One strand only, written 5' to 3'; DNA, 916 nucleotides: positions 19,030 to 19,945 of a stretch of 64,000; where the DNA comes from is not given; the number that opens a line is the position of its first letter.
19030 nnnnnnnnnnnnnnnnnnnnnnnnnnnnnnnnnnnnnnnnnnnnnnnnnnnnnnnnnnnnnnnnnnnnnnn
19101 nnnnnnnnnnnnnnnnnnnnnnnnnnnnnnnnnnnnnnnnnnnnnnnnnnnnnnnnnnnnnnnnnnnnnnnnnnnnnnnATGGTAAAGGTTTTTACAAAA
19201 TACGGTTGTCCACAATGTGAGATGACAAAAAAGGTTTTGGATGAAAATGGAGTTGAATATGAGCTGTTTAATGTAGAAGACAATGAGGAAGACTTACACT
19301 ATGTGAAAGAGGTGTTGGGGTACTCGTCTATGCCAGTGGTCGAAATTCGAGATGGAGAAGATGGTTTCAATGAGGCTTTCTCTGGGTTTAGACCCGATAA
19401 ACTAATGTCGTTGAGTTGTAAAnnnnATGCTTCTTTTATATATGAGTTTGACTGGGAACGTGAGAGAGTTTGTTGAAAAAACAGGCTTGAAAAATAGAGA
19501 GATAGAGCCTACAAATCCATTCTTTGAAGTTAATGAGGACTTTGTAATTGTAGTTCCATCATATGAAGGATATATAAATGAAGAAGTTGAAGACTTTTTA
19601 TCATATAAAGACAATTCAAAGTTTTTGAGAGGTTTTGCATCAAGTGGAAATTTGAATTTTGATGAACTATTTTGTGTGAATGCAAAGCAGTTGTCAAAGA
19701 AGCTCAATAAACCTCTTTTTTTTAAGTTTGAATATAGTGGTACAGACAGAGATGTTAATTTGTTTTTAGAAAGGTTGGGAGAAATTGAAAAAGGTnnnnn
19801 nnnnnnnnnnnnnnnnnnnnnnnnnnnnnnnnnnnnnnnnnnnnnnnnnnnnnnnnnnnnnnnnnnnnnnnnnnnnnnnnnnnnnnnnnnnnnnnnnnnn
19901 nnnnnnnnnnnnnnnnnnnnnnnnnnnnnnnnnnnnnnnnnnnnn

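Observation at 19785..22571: nrdE split into three exons by two compact ORF-less group I introns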

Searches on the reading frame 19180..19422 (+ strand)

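Call 75: search_protein_families(library=pfam, proteins=[window:19180-19422:+], max_evalue=0.00001)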
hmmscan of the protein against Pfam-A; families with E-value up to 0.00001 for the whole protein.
window:19180-19422:+ (81 aa): 1 family
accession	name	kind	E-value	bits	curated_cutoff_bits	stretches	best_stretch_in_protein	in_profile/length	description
PF00462.30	Glutaredoxin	-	6e-16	58.8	22.9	1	2-58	1-57/60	Glutaredoxin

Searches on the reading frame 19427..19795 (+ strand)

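Call 75: search_protein_families(library=pfam, proteins=[window:19427-19795:+], max_evalue=0.00001)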
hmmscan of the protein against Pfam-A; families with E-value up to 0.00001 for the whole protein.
window:19427-19795:+ (123 aa): 1 family
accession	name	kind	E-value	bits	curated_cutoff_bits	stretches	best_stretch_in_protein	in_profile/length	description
PF07972.16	Flavodoxin_NdrI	-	3.3e-30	105.1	27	1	4-113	2-118/120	NrdI Flavodoxin like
